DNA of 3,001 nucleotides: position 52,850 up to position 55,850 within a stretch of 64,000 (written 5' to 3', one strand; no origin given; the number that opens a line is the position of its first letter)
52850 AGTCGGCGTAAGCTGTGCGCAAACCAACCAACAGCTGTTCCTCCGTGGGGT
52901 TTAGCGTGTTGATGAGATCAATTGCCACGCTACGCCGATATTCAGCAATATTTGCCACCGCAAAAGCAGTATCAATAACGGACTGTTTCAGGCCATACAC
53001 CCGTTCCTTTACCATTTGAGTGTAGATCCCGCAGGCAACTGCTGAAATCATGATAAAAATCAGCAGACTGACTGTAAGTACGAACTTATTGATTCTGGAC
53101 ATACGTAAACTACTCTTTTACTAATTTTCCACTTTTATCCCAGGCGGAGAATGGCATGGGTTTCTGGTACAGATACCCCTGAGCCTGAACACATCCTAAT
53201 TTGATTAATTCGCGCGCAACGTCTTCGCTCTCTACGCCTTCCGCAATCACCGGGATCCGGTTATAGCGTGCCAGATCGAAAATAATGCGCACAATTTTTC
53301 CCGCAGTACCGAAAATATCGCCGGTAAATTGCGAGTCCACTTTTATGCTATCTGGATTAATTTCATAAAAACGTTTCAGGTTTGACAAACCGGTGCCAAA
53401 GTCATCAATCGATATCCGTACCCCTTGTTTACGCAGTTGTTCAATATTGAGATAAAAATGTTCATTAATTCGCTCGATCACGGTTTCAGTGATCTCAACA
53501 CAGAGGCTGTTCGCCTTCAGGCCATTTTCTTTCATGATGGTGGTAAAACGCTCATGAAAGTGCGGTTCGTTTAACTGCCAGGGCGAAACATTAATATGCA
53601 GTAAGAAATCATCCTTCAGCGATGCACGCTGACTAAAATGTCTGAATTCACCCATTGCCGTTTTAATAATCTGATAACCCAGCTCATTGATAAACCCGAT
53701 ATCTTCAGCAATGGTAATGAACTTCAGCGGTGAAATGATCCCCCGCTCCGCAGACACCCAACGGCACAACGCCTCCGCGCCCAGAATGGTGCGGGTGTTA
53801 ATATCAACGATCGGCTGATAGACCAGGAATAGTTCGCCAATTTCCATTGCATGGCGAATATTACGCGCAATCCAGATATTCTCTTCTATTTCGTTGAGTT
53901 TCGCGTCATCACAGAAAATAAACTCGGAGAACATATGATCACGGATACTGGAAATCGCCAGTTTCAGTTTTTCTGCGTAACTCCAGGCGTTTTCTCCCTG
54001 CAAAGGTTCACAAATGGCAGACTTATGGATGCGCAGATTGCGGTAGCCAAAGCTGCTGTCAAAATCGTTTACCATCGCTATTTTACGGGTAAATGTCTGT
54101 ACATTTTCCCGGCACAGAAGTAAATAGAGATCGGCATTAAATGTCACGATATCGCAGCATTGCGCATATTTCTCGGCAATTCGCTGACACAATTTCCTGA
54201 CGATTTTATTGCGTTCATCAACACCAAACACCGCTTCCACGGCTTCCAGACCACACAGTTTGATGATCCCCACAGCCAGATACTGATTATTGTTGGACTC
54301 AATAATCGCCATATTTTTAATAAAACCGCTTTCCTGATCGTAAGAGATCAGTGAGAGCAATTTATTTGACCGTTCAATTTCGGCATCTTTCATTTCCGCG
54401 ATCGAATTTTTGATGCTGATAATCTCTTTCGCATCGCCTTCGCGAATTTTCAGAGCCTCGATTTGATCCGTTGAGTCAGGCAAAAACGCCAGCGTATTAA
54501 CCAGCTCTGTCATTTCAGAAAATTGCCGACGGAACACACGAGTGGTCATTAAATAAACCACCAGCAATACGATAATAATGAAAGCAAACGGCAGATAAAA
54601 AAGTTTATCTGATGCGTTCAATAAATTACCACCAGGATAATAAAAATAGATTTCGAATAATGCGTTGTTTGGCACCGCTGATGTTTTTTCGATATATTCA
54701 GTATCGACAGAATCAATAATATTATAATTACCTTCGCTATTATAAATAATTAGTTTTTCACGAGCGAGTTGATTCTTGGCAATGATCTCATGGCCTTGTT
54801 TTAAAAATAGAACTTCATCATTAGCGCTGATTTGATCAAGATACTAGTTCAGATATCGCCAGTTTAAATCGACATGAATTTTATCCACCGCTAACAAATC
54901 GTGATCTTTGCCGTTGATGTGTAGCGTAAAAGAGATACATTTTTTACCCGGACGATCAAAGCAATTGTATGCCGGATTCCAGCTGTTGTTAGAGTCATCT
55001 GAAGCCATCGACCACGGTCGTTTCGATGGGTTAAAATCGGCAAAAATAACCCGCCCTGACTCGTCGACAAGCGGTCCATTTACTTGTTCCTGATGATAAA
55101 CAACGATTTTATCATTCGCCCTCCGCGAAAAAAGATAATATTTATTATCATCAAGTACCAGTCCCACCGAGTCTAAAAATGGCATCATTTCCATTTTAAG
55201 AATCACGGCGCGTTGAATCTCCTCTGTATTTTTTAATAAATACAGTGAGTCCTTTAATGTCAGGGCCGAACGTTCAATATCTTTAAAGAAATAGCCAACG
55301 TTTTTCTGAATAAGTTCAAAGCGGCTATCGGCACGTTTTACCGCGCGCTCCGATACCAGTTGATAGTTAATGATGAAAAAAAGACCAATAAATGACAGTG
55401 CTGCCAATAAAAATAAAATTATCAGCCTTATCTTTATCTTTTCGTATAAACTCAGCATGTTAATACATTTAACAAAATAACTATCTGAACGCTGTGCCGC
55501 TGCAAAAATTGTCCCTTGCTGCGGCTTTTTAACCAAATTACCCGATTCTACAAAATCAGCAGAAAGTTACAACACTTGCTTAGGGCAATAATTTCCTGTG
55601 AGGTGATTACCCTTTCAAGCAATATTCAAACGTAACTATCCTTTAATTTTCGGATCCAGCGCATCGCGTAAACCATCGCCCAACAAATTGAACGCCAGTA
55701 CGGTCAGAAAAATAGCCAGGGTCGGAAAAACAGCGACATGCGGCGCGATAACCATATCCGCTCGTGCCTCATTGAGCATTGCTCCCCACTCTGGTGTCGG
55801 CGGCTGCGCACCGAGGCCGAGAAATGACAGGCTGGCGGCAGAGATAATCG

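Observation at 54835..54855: Single in-frame amber codon splits the c-di-GMP phosphodiesterase gene pdeI (yliE)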

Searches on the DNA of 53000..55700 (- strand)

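Call 4: search_dna_similar(query=window:53000-55700:-, collection=ecoli_genomes, mode=near, max_rows=40, rows=spread)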
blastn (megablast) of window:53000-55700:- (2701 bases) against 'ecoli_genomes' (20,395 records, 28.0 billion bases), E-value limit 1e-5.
Records with a match: 5425; places in all: 5429; records where one place covers at least 80% of the query: 5372.
Genomes with a match: 5425 of 5426; with a place that covers at least 80% of the query: 5372. Places per genome that has any: lowest 1, median 1, highest 2. On chromosomes: 5424 places; on plasmids: 5.
Best place of each record, by identity: >=99% 1478; 95-99% 3947.
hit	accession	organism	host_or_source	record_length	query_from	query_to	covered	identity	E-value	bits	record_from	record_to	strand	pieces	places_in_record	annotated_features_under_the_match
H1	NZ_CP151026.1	Escherichia coli strain 19KM1831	Dog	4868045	1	2701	100%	99.8%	0e+0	4961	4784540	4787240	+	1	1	pdeI: EAL domain-containing protein | dgcI: GGDEF domain-containing protein | gsiD: glutathione ABC transporter permease GsiD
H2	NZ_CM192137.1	Escherichia coli strain Ec-U14-1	Homo sapiens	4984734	1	2701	100%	99.3%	0e+0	4883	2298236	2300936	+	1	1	pdeI: sensor domain-containing phosphodiesterase | dgcI: GGDEF domain-containing protein | gsiD: glutathione ABC transporter permease GsiD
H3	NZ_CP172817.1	Escherichia coli strain HS-01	Homo sapiens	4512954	1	2701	100%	99.1%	0e+0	4861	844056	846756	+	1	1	pdeI: EAL domain-containing protein | dgcI: GGDEF domain-containing protein | gsiD: glutathione ABC transporter permease GsiD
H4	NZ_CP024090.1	Escherichia coli strain WG5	missing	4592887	1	2701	100%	99.1%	0e+0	4855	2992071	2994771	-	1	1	pdeI: sensor domain-containing phosphodiesterase | dgcI: GGDEF domain-containing protein | gsiD: glutathione ABC transporter permease GsiD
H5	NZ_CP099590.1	Escherichia coli strain WG1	Homo sapiens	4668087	1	2701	100%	99.1%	0e+0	4855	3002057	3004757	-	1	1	pdeI: EAL domain-containing protein | dgcI: GGDEF domain-containing protein | gsiD: glutathione ABC transporter permease GsiD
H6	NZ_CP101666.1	Escherichia coli strain M171-1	Manis javanica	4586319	1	2701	100%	99.1%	0e+0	4855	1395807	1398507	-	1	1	pdeI: sensor domain-containing phosphodiesterase | dgcI: GGDEF domain-containing protein | gsiD: glutathione ABC transporter permease GsiD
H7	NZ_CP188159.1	Escherichia coli strain TUM24565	Laboratory developed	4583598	1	2701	100%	99.1%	0e+0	4855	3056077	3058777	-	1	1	pdeI: sensor domain-containing phosphodiesterase | dgcI: GGDEF domain-containing protein | gsiD: glutathione ABC transporter permease GsiD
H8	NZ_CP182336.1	Escherichia coli strain A134_1EC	-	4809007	1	2701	100%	99.1%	0e+0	4867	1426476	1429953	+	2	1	CHASE9 sensor domain-containing protein | IS1-like element IS1A family transposase | cyclic diguanylate phosphodiesterase | dgcI: GGDEF domain-containing protein | gsiD: glutathione ABC transporter permease GsiD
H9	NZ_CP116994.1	Escherichia coli strain MLI108K1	Homo sapiens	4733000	1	2701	100%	99.1%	0e+0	4850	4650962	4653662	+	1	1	pdeI: sensor domain-containing phosphodiesterase | dgcI: GGDEF domain-containing protein | gsiD: glutathione ABC transporter permease GsiD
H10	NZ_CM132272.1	Escherichia coli strain 20AR0354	Homo sapiens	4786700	1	2701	100%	99.1%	0e+0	4850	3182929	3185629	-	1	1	pdeI: EAL domain-containing protein | dgcI: GGDEF domain-containing protein | gsiD: glutathione ABC transporter permease GsiD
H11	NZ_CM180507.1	Escherichia coli strain E1654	Homo sapiens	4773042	1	2701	100%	99.0%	0e+0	4844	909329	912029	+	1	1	pdeI: sensor domain-containing phosphodiesterase | dgcI: GGDEF domain-containing protein | gsiD: glutathione ABC transporter permease GsiD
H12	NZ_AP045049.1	Escherichia coli strain JNE25-001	Homo sapiens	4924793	1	2701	100%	98.9%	0e+0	4817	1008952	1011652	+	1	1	pdeI: sensor domain-containing phosphodiesterase | dgcI: GGDEF domain-containing protein | gsiD: glutathione ABC transporter permease GsiD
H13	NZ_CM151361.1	Escherichia coli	Homo sapiens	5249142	1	2701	100%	98.8%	0e+0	4806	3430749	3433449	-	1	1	pdeI: sensor domain-containing phosphodiesterase | dgcI: GGDEF domain-containing protein | gsiD: glutathione ABC transporter permease GsiD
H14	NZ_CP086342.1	Escherichia coli strain ESY001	Homo sapiens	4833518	1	2701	100%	98.7%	0e+0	4778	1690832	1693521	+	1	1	pdeI: EAL domain-containing protein | dgcI: GGDEF domain-containing protein | gsiD: glutathione ABC transporter permease GsiD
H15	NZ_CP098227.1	Escherichia coli strain XJ6-3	bovine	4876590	1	2701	100%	98.6%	0e+0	4778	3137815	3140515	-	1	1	pdeI: sensor domain-containing phosphodiesterase | dgcI: GGDEF domain-containing protein | gsiD: glutathione ABC transporter permease GsiD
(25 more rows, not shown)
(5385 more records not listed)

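Call 5: search_dna_similar(query=window:54815-54875:-, collection=ecoli_genomes, mode=near, max_rows=30, rows=best)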
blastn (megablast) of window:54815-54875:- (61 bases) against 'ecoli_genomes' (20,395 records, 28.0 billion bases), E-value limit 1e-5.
Records with a match: 5368; places in all: 5369; records where one place covers at least 80% of the query: 5271.
Genomes with a match: 5368 of 5426; with a place that covers at least 80% of the query: 5271. Places per genome that has any: lowest 1, median 1, highest 2. On chromosomes: 5364 places; on plasmids: 5.
Best place of each record, by identity: >=99% 1; 95-99% 5367.
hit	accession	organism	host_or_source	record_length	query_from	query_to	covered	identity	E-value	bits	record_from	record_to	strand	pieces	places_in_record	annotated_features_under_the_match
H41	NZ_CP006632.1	Escherichia coli PCN033 strain PCN033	-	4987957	1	61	100%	100.0%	5e-23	113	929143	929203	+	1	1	pdeI: sensor domain-containing phosphodiesterase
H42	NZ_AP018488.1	Escherichia coli O157:H7 strain PV15-279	Homo sapiens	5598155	1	61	100%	98.4%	2e-21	108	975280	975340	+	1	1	pdeI: sensor domain-containing phosphodiesterase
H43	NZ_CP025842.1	Escherichia coli strain 720632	Homo sapiens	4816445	1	61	100%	98.4%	2e-21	108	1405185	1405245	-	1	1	pdeI: sensor domain-containing phosphodiesterase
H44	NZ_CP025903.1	Escherichia coli strain 300709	Homo sapiens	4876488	1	61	100%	98.4%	2e-21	108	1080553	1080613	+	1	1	pdeI: sensor domain-containing phosphodiesterase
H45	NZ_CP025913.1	Escherichia coli strain 203740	Homo sapiens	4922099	1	61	100%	98.4%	2e-21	108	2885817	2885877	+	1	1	pdeI: EAL domain-containing protein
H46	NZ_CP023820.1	Escherichia coli strain 7/2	Homo sapiens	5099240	1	61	100%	98.4%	2e-21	108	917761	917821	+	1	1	pdeI: sensor domain-containing phosphodiesterase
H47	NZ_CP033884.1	Escherichia coli strain 50579417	Homo sapiens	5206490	1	61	100%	98.4%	2e-21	108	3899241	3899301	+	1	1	pdeI: sensor domain-containing phosphodiesterase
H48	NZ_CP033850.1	Escherichia coli strain FDAARGOS_497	Homo sapiens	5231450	1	61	100%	98.4%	2e-21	108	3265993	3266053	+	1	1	pdeI: sensor domain-containing phosphodiesterase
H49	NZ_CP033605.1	Escherichia coli O157:H7 strain TR01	Cattle carcass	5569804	1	61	100%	98.4%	2e-21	108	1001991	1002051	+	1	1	pdeI: sensor domain-containing phosphodiesterase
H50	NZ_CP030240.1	Escherichia coli strain ER1709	-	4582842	1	61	100%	98.4%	2e-21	108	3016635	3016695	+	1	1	pdeI: sensor domain-containing phosphodiesterase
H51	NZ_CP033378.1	Escherichia coli strain L73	goose anus swab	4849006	1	61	100%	98.4%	2e-21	108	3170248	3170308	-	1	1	pdeI: sensor domain-containing phosphodiesterase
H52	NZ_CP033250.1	Escherichia coli strain ECCHD184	chicken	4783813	1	61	100%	98.4%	2e-21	108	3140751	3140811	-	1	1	pdeI: sensor domain-containing phosphodiesterase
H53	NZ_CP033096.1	Escherichia coli strain CP53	pig feces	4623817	1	61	100%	98.4%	2e-21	108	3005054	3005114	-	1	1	pdeI: sensor domain-containing phosphodiesterase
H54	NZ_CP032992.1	Escherichia coli strain W5-6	Jin River water W5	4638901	1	61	100%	98.4%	2e-21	108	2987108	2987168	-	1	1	pdeI: sensor domain-containing phosphodiesterase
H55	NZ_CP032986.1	Escherichia coli strain BE2-5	egret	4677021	1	61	100%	98.4%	2e-21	108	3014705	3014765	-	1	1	pdeI: sensor domain-containing phosphodiesterase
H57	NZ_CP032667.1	Escherichia coli str. K-12 substr. MG1655 strain K-12 ...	Laboratory strain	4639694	1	61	100%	98.4%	2e-21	108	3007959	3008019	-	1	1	pdeI: sensor domain-containing phosphodiesterase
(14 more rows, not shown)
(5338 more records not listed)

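Call 6: get_annotated_region(hit=H1, flank=1500)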
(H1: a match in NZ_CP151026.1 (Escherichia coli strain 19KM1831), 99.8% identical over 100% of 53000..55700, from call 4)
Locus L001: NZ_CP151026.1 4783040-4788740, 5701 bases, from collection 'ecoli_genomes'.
description: Escherichia coli strain 19KM1831 chromosome, complete genome
organism: Escherichia coli strain 19KM1831 (NCBI taxid 562)
replicon: chromosome; assembly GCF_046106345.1
host: Dog; source: Rectal; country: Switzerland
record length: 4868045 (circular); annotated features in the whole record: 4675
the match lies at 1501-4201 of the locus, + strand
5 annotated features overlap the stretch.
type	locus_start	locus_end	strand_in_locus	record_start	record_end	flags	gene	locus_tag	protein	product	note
CDS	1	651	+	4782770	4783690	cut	gsiC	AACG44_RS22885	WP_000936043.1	glutathione ABC transporter permease GsiC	-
CDS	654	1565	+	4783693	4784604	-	gsiD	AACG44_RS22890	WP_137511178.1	glutathione ABC transporter permease GsiD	-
CDS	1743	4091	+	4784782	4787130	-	pdeI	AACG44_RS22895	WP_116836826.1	EAL domain-containing protein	-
CDS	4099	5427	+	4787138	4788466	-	dgcI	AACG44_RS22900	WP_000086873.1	GGDEF domain-containing protein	-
CDS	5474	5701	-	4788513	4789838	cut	rimO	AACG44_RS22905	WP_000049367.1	30S ribosomal protein S12 methylthiotransferase RimO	-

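Call 7: get_annotated_region(hit=H41, flank=3500)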
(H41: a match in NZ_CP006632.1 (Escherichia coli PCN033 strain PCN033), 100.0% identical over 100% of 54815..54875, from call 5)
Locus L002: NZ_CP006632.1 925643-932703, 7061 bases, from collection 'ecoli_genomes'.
description: Escherichia coli PCN033 chromosome, complete genome
organism: Escherichia coli PCN033 strain PCN033 (NCBI taxid 1001989)
replicon: chromosome; assembly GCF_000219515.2
host: -; source: -; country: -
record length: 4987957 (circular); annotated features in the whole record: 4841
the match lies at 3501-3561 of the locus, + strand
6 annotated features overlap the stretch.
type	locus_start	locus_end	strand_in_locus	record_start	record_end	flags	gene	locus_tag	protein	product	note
CDS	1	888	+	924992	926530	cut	gsiB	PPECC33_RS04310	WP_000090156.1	glutathione ABC transporter substrate-binding protein GsiB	-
CDS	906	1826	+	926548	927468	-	gsiC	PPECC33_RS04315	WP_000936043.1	glutathione ABC transporter permease GsiC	-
CDS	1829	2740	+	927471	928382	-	gsiD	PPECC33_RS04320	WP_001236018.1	glutathione ABC transporter permease GsiD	-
CDS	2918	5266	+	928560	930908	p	pdeI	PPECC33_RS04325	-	sensor domain-containing phosphodiesterase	internal stop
CDS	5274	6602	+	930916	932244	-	dgcI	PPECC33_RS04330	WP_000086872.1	GGDEF domain-containing protein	-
CDS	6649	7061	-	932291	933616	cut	rimO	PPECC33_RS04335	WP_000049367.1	30S ribosomal protein S12 methylthiotransferase RimO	-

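Call 8: get_annotated_region(hit=H57, flank=3500)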
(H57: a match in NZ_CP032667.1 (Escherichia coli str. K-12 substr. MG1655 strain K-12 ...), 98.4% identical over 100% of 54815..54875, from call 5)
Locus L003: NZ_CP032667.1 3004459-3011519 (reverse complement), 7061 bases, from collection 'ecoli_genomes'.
description: Escherichia coli str. K-12 substr. MG1655 strain K-12 chromosome, complete genome
organism: Escherichia coli str. K-12 substr. MG1655 strain K-12 substr. MG1655 (NCBI taxid 511145)
replicon: chromosome; assembly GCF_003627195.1
host: -; source: Laboratory strain; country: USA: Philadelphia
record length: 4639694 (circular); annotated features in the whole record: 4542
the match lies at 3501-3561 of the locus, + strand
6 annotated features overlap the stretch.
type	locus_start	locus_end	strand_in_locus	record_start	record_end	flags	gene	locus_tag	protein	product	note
CDS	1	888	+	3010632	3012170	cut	gsiB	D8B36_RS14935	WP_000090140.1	glutathione ABC transporter substrate-binding protein GsiB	-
CDS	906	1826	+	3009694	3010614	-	gsiC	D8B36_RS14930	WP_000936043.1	glutathione ABC transporter permease GsiC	-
CDS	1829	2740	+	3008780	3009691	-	gsiD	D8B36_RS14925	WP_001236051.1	glutathione ABC transporter permease GsiD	-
CDS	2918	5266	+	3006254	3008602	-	pdeI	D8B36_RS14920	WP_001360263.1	sensor domain-containing phosphodiesterase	-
CDS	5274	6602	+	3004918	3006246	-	dgcI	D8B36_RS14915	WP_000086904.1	GGDEF domain-containing protein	-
CDS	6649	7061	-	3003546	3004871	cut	rimO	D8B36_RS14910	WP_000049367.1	30S ribosomal protein S12 methylthiotransferase RimO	-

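Call 39: search_dna_similar(query=L014:2660-2720:+, collection=ecoli_genomes, mode=near, max_rows=25, rows=best)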
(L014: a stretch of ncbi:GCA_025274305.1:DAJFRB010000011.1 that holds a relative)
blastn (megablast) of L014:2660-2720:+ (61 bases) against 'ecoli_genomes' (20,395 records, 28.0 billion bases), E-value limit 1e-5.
Records with a match: 2856; places in all: 2857; records where one place covers at least 80% of the query: 2856.
Genomes with a match: 2856 of 5426; with a place that covers at least 80% of the query: 2856. Places per genome that has any: lowest 1, median 1, highest 2. On chromosomes: 2853 places; on plasmids: 4.
Best place of each record, by identity: >=99% 1; 95-99% 2843; 90-95% 12.
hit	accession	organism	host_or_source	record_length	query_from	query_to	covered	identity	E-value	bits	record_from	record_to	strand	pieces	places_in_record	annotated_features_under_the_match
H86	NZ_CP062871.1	Escherichia coli strain Res13-Lact-PEA14-20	Sus scrofa domesticus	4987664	1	61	100%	100.0%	5e-23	113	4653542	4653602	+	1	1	pdeI: sensor domain-containing phosphodiesterase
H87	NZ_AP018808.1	Escherichia coli strain E2865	Bos taurus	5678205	1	61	100%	98.4%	2e-21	108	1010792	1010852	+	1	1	pdeI: sensor domain-containing phosphodiesterase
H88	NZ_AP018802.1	Escherichia coli strain E2863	Bos taurus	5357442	1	61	100%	98.4%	2e-21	108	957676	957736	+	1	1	pdeI: sensor domain-containing phosphodiesterase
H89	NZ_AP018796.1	Escherichia coli strain E2855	Bos taurus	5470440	1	61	100%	98.4%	2e-21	108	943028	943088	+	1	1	pdeI: sensor domain-containing phosphodiesterase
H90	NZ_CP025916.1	Escherichia coli strain 120899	Homo sapiens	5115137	1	61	100%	98.4%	2e-21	108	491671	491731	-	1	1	pdeI: sensor domain-containing phosphodiesterase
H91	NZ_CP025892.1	Escherichia coli strain 503025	Homo sapiens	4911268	1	61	100%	98.4%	2e-21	108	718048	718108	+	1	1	pdeI: sensor domain-containing phosphodiesterase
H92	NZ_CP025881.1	Escherichia coli strain 503440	Homo sapiens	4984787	1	61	100%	98.4%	2e-21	108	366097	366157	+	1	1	pdeI: sensor domain-containing phosphodiesterase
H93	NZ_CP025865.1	Escherichia coli strain 504211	Homo sapiens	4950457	1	61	100%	98.4%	2e-21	108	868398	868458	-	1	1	pdeI: sensor domain-containing phosphodiesterase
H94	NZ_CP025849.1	Escherichia coli strain 600468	Homo sapiens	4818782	1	61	100%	98.4%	2e-21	108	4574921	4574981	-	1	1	pdeI: sensor domain-containing phosphodiesterase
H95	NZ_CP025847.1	Escherichia coli strain 602354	Homo sapiens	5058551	1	61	100%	98.4%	2e-21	108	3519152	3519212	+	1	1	pdeI: sensor domain-containing phosphodiesterase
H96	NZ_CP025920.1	Escherichia coli strain 103605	Homo sapiens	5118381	1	61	100%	98.4%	2e-21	108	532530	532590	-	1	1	pdeI: sensor domain-containing phosphodiesterase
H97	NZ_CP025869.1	Escherichia coli strain 503829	Homo sapiens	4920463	1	61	100%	98.4%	2e-21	108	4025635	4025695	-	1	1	pdeI: sensor domain-containing phosphodiesterase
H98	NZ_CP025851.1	Escherichia coli strain 510016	Homo sapiens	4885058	1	61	100%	98.4%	2e-21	108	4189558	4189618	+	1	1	CHASE9 sensor domain-containing protein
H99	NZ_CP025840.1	Escherichia coli strain 214-4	Homo sapiens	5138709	1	61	100%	98.4%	2e-21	108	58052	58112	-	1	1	pdeI: sensor domain-containing phosphodiesterase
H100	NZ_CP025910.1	Escherichia coli strain 204446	Homo sapiens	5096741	1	61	100%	98.4%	2e-21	108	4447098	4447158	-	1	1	pdeI: sensor domain-containing phosphodiesterase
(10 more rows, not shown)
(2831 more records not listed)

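Call 44: search_dna_similar(query=L022:3646-3706:+, collection=ecoli_genomes, mode=near, max_rows=12, rows=best)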
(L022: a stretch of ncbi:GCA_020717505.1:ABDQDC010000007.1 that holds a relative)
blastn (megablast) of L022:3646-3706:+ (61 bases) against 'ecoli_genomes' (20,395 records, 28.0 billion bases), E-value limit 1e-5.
Records with a match: 2857; places in all: 2858; records where one place covers at least 80% of the query: 2857.
Genomes with a match: 2857 of 5426; with a place that covers at least 80% of the query: 2857. Places per genome that has any: lowest 1, median 1, highest 2. On chromosomes: 2854 places; on plasmids: 4.
Best place of each record, by identity: >=99% 4; 95-99% 2849; 90-95% 4.
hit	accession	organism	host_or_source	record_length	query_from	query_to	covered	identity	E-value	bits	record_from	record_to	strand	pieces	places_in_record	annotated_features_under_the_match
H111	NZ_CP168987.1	Escherichia coli strain UTAK-10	Veal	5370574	1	61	100%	100.0%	5e-23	113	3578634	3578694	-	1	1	pdeI: EAL domain-containing protein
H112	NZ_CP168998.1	Escherichia coli strain UTAK-14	Veal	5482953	1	61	100%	100.0%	5e-23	113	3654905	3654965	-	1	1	pdeI: EAL domain-containing protein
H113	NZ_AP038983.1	Escherichia coli O103:H2 strain CEC12044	Homo sapiens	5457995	1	61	100%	100.0%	5e-23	113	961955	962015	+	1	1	pdeI: sensor domain-containing phosphodiesterase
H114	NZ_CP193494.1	Escherichia coli O121 strain WL1277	Non-intact or comminuted pork product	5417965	1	61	100%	100.0%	5e-23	113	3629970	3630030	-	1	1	pdeI: sensor domain-containing phosphodiesterase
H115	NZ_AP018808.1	Escherichia coli strain E2865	Bos taurus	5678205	1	61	100%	98.4%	2e-21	108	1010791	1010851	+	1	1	pdeI: sensor domain-containing phosphodiesterase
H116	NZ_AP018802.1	Escherichia coli strain E2863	Bos taurus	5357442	1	61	100%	98.4%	2e-21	108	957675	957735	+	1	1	pdeI: sensor domain-containing phosphodiesterase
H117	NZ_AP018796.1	Escherichia coli strain E2855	Bos taurus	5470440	1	61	100%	98.4%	2e-21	108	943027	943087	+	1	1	pdeI: sensor domain-containing phosphodiesterase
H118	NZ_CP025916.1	Escherichia coli strain 120899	Homo sapiens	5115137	1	61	100%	98.4%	2e-21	108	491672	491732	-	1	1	pdeI: sensor domain-containing phosphodiesterase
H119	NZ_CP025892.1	Escherichia coli strain 503025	Homo sapiens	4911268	1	61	100%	98.4%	2e-21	108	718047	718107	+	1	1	pdeI: sensor domain-containing phosphodiesterase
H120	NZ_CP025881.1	Escherichia coli strain 503440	Homo sapiens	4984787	1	61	100%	98.4%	2e-21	108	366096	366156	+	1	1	pdeI: sensor domain-containing phosphodiesterase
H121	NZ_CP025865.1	Escherichia coli strain 504211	Homo sapiens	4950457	1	61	100%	98.4%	2e-21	108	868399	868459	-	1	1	pdeI: sensor domain-containing phosphodiesterase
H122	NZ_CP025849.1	Escherichia coli strain 600468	Homo sapiens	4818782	1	61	100%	98.4%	2e-21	108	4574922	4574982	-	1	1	pdeI: sensor domain-containing phosphodiesterase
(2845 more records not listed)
